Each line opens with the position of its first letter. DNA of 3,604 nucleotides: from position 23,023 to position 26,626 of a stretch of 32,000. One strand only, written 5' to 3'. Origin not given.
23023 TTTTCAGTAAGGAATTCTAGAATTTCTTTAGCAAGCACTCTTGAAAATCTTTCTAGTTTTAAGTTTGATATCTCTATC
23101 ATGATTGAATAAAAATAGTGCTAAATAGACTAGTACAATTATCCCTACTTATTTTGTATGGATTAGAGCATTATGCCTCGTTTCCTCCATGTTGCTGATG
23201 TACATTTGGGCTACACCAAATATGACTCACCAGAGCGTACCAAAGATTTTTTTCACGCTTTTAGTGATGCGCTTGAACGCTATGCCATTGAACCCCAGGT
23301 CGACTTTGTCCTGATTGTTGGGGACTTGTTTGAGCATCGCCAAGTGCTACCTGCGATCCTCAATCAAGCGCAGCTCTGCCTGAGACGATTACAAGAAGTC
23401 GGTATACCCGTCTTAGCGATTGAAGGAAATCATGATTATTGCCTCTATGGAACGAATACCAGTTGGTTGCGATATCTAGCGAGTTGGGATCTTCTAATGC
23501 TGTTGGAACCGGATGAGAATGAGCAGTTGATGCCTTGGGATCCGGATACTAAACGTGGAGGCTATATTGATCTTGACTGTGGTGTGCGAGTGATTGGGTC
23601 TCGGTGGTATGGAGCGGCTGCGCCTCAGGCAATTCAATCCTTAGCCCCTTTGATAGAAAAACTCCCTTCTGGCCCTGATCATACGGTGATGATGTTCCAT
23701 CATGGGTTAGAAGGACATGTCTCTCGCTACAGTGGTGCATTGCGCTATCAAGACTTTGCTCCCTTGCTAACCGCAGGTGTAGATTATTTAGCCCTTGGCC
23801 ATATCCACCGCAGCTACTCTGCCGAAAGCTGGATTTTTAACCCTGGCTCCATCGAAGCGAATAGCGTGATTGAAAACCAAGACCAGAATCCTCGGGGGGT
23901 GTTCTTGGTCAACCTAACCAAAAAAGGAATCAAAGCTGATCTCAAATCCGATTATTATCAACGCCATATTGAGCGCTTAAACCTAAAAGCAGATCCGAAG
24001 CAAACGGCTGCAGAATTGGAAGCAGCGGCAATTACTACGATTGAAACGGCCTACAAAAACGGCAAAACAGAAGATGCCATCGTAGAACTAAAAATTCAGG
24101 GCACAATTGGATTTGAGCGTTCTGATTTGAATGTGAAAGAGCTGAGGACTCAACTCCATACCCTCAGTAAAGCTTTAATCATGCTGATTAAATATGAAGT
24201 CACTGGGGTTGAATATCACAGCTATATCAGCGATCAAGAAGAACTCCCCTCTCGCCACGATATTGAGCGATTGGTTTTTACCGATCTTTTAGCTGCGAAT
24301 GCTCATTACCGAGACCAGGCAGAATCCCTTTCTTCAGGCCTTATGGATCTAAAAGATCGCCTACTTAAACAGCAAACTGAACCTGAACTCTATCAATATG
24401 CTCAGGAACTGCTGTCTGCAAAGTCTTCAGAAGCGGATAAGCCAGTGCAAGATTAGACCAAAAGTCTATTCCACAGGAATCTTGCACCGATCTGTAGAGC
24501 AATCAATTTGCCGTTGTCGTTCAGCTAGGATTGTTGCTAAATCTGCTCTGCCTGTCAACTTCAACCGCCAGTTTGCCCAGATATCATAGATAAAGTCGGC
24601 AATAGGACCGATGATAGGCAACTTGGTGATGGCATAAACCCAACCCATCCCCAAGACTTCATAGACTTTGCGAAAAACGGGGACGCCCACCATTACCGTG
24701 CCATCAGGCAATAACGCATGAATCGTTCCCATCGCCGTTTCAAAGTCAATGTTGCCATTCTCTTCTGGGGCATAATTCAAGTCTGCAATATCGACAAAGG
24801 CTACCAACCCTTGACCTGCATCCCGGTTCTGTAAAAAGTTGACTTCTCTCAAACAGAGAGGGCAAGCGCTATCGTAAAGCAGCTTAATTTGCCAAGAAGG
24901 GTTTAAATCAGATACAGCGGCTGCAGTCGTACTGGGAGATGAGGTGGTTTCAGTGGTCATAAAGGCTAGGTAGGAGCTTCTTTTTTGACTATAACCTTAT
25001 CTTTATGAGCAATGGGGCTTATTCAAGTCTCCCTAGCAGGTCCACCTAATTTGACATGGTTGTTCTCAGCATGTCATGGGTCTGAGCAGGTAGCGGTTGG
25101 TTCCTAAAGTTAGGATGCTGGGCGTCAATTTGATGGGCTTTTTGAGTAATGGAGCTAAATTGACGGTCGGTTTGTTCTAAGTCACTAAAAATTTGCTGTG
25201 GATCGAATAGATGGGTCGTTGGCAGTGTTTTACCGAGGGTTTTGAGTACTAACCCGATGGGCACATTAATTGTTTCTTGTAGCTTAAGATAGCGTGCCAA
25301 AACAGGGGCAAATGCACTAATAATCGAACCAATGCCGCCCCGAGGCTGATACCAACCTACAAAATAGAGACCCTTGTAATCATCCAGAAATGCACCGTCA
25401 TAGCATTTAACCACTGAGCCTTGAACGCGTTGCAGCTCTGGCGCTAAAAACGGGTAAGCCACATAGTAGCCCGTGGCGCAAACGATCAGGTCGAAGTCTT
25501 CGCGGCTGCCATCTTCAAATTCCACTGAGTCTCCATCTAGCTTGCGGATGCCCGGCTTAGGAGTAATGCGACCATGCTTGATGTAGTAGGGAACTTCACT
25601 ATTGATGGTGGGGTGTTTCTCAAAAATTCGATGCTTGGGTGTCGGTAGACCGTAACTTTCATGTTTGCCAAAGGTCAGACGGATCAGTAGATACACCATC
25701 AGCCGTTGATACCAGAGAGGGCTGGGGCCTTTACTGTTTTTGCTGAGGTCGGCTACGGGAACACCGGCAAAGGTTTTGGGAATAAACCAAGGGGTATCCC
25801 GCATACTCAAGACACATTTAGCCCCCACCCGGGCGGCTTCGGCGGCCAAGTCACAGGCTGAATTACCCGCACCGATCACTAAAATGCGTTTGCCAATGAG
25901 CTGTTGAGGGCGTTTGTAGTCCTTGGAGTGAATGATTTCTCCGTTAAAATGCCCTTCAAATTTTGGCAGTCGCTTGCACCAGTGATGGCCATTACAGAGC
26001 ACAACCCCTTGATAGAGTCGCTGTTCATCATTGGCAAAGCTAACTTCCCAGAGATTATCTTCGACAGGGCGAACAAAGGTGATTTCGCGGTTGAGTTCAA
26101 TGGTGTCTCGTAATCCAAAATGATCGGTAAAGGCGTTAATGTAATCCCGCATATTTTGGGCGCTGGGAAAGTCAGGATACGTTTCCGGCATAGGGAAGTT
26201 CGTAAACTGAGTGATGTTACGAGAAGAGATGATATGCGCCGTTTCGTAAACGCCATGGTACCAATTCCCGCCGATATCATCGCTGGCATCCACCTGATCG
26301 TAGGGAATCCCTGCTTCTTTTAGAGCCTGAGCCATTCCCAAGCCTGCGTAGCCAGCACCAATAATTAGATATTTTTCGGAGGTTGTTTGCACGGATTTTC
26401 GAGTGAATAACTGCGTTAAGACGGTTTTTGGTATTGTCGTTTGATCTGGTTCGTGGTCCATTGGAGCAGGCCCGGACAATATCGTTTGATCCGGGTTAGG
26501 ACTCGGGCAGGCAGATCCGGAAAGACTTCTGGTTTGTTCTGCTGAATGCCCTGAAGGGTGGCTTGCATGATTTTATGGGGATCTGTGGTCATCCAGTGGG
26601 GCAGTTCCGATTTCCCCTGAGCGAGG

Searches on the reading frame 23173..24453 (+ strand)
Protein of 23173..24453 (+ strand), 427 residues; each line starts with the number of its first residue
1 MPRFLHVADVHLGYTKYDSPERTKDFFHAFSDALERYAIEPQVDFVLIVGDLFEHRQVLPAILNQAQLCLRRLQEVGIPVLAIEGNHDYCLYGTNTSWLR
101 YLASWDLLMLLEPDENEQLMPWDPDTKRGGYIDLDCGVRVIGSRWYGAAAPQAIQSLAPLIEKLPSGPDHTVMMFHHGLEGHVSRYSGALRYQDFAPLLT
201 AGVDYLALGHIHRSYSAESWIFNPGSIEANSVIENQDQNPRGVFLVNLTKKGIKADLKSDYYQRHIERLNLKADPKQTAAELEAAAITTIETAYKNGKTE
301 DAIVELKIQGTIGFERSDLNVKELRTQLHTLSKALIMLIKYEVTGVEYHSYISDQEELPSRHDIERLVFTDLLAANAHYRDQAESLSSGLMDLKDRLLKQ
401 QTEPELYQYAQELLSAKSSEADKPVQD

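Call 35: search_protein_families(library=pfam, proteins=[window:23173-24453:+], max_evalue=0.001)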
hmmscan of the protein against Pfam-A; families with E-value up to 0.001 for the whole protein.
window:23173-24453:+ (427 aa): 2 families
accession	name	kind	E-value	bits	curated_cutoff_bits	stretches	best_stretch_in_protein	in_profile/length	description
PF00149.33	Metallophos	-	2.9e-16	60.9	21.5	1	3-213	2-190/191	Calcineurin-like phosphoesterase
PF12850.12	Metallophos_2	-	4e-08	33.8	27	1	4-230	3-138/154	Calcineurin-like phosphoesterase superfamily domain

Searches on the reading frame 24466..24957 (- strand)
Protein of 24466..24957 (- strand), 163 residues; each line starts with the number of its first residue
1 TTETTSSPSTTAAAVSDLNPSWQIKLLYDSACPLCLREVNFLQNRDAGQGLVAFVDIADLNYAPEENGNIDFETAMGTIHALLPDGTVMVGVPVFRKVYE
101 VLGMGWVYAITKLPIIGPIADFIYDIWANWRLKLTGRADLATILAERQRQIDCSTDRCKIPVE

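Call 35: search_protein_families(library=pfam, proteins=[window:24466-24957:-], max_evalue=0.001)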
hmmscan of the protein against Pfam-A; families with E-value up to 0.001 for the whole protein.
window:24466-24957:- (163 aa): 1 family
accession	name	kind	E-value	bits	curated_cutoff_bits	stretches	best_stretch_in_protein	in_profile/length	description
PF04134.17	DCC1-like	-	1.3e-24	88.1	27.8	1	26-137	1-113/113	DCC1-like thiol-disulfide oxidoreductase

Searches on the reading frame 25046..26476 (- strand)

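Call 35: search_protein_families(library=pfam, proteins=[window:25046-26476:-], max_evalue=0.001)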
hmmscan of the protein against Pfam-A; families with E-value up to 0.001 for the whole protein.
window:25046-26476:- (476 aa): 7 families
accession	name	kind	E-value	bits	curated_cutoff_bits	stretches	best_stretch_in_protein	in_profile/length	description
PF00743.25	FMO-like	-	8.4e-53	180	22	1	35-397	3-392/532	Flavin-binding monooxygenase-like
PF13738.12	Pyr_redox_3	-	4.8e-21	75.7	30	1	37-231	1-200/305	Pyridine nucleotide-disulphide oxidoreductase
PF07992.20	Pyr_redox_2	-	3.2e-11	43.6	26.1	1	35-229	2-175/291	Pyridine nucleotide-disulphide oxidoreductase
PF13434.12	Lys_Orn_oxgnase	-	2.1e-07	30.8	21.3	1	103-217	91-210/339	L-lysine 6-monooxygenase/L-ornithine 5-monooxygenase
PF00070.33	Pyr_redox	-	5.1e-07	30.6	22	0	197-222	1-26/82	Pyridine nucleotide-disulphide oxidoreductase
PF13450.12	NAD_binding_8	-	5.5e-07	30.2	21.9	1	38-77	1-40/68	NAD(P)-binding Rossmann-like domain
PF01266.30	DAO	-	4.9e-05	23.5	27.9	0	36-69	2-35/353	FAD dependent oxidoreductase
